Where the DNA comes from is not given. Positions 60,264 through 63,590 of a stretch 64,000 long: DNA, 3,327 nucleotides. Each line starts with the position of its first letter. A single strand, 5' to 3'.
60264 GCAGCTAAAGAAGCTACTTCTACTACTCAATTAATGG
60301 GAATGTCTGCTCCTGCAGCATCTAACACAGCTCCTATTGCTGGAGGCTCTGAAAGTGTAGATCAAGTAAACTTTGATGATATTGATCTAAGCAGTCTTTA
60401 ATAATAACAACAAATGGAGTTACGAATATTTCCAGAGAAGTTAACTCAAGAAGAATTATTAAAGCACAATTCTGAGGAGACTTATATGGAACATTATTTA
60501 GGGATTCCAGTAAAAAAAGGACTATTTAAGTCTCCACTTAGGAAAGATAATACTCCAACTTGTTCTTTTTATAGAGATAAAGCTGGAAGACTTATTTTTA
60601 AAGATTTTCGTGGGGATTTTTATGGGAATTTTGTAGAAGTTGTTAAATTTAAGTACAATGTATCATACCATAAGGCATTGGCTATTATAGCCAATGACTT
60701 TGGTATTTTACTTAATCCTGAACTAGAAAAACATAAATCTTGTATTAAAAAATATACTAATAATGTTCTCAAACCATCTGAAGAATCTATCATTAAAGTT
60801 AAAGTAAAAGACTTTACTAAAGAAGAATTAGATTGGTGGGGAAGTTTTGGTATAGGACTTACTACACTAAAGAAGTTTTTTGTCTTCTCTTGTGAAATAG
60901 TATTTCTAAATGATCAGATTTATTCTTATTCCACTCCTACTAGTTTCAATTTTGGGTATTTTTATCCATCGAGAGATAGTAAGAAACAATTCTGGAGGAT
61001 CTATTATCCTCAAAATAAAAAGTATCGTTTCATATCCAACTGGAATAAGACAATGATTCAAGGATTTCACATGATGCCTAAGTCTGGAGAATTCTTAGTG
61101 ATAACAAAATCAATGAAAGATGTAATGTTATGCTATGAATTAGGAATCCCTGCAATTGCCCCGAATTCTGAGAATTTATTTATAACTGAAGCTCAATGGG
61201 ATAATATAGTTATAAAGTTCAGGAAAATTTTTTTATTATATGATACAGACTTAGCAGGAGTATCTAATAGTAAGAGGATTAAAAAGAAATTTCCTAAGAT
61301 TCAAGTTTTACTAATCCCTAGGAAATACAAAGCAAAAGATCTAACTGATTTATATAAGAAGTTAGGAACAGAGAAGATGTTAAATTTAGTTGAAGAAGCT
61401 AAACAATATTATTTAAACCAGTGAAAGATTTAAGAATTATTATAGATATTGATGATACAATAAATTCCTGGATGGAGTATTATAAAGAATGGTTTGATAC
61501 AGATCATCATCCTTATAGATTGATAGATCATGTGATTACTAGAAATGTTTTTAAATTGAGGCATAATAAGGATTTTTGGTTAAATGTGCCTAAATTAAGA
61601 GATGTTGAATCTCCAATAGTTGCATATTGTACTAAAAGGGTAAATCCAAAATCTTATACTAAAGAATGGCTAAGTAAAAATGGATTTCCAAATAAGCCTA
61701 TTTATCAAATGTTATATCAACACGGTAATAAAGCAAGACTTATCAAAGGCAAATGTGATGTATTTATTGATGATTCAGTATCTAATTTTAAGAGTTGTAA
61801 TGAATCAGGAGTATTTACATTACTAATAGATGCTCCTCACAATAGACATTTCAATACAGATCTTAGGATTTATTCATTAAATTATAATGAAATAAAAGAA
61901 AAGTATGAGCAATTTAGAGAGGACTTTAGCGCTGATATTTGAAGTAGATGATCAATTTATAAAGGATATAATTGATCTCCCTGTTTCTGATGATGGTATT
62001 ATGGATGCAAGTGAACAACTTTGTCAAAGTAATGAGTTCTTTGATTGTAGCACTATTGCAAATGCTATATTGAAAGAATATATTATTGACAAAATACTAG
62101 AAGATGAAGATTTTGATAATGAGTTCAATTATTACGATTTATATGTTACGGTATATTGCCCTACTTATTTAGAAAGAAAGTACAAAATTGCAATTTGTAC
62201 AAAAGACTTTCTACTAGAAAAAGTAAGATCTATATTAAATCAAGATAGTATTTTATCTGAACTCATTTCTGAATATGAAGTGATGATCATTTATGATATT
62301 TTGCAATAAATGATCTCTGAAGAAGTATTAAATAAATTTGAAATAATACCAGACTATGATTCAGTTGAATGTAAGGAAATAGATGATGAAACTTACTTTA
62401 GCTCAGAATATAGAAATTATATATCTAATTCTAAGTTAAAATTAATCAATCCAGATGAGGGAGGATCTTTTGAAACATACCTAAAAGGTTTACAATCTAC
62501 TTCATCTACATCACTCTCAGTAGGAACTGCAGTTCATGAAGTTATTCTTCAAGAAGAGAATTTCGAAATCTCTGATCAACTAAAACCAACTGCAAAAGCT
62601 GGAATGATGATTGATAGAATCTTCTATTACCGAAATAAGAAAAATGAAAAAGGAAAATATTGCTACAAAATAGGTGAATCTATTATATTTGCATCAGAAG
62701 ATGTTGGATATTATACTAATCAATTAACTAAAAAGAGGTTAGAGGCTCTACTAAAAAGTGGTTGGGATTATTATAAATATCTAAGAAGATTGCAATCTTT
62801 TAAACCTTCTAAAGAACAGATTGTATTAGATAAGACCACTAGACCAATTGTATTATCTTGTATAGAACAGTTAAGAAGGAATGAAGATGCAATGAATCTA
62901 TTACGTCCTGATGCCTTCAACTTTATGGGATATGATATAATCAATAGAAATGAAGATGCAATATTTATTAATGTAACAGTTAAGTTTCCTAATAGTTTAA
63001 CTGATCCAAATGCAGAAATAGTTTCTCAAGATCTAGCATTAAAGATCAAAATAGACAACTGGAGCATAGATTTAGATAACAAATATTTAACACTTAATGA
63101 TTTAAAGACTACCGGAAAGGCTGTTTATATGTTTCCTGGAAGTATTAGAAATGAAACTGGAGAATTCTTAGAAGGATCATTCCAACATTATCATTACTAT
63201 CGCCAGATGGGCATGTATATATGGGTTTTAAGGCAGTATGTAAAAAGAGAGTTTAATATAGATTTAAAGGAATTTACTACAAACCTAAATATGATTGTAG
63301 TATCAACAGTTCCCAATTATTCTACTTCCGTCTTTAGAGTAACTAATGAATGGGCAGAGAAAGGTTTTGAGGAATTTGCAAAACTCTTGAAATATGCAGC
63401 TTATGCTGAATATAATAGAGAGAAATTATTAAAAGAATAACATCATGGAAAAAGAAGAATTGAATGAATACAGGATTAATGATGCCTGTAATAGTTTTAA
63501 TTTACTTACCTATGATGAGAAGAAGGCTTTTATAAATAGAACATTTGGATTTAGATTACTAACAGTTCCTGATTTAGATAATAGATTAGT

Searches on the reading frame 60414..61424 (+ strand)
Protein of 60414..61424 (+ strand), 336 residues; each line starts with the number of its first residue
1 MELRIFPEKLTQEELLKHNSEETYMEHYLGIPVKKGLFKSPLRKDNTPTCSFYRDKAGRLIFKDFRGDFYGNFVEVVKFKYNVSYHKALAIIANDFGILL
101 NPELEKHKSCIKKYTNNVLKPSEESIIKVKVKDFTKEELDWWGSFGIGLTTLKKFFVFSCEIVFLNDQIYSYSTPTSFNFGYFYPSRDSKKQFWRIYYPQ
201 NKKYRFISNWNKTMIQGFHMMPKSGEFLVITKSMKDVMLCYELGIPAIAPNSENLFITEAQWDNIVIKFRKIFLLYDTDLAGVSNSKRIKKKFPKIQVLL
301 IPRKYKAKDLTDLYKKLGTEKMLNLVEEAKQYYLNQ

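Call 26: search_protein_families(library=phrogs, proteins=[window:60414-61424:+], max_evalue=0.00001)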
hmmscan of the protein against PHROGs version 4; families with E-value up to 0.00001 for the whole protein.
window:60414-61424:+ (336 aa): 2 families
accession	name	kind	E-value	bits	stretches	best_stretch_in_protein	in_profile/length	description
phrog_12622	-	DNA, RNA and nucleotide metabolism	3.3e-41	142.7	1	10-291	26-320/415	DNA primase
phrog_47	-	DNA, RNA and nucleotide metabolism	1.4e-09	38.1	1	21-326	31-334/947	DNA primase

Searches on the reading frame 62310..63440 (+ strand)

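Call 26: search_protein_families(library=phrogs, proteins=[window:62310-63440:+], max_evalue=0.00001)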
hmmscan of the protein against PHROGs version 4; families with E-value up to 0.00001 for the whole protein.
window:62310-63440:+ (376 aa): 2 families
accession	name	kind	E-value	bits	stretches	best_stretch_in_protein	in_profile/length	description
phrog_412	-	DNA, RNA and nucleotide metabolism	1.3e-12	48.7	1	22-362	142-381/440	exonuclease VIII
phrog_1227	-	DNA, RNA and nucleotide metabolism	3.7e-07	30.7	0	240-316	126-194/268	exonuclease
